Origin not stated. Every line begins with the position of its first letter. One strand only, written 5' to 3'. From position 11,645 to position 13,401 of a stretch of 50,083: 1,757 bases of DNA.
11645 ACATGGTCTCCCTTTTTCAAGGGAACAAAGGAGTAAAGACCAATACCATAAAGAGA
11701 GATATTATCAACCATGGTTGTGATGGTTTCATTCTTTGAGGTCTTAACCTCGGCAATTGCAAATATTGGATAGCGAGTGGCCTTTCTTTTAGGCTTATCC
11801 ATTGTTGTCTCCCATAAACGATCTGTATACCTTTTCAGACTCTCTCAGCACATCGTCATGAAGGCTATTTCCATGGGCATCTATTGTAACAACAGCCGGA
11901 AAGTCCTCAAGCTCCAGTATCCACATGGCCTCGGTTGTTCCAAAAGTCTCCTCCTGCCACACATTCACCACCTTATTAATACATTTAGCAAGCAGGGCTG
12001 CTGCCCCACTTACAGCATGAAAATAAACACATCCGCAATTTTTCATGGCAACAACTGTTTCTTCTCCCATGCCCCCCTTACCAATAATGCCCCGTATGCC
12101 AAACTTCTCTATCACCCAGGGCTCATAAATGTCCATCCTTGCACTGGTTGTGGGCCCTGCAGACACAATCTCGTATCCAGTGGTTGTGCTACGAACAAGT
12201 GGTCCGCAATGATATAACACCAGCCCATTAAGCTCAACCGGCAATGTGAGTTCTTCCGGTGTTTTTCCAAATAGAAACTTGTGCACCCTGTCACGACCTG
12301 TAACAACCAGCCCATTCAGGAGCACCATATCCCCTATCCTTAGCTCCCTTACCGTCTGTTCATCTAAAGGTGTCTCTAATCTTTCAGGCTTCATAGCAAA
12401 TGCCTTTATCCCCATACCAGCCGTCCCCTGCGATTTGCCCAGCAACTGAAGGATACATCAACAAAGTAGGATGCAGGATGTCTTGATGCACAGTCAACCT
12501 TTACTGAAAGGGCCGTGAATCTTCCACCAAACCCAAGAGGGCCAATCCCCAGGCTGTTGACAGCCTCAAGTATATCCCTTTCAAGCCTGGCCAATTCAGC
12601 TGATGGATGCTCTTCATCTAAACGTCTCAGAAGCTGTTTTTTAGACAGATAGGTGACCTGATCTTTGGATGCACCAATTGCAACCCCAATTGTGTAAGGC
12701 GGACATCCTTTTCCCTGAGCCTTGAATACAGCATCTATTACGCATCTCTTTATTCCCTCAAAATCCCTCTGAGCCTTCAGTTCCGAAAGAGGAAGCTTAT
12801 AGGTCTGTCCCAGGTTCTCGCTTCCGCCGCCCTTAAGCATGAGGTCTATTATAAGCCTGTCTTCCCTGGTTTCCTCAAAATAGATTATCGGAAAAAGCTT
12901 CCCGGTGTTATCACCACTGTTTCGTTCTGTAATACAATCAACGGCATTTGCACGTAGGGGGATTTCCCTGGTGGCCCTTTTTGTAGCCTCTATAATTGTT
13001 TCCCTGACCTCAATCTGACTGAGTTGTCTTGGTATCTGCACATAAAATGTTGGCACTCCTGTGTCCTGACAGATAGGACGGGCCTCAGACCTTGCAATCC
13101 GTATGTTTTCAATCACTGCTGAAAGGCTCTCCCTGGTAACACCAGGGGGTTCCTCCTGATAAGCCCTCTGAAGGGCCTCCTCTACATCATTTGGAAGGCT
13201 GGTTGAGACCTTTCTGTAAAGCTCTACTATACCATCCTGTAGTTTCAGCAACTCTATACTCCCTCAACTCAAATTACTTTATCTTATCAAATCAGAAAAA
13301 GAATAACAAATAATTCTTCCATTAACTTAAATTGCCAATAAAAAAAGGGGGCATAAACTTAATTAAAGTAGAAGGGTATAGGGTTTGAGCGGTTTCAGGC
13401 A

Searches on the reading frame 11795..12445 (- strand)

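Call 34: search_protein_families(library=pfam, proteins=[window:11795-12445:-], max_evalue=0.001)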
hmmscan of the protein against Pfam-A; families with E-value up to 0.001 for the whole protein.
window:11795-12445:- (216 aa): 1 family
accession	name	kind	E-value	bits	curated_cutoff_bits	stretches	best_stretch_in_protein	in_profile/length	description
PF05683.17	Fumerase_C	-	5.9e-47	160.1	22.2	1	23-198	31-204/205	Fumarase C-terminus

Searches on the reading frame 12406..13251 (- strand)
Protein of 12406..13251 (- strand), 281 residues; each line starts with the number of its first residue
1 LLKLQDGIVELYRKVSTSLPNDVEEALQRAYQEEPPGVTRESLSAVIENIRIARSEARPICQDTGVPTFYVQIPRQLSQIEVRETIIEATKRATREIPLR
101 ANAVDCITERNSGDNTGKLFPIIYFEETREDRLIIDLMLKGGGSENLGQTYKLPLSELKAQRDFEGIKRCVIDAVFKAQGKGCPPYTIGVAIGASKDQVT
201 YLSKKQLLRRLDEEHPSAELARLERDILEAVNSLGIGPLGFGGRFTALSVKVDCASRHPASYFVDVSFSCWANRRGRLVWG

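Call 34: search_protein_families(library=pfam, proteins=[window:12406-13251:-], max_evalue=0.001)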
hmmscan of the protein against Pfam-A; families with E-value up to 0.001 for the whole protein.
window:12406-13251:- (281 aa): 1 family
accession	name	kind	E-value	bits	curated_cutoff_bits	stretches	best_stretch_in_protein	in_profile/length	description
PF05681.19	Fumerase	-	1.3e-81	274.4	25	1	8-277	4-268/270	Fumarate hydratase (Fumerase)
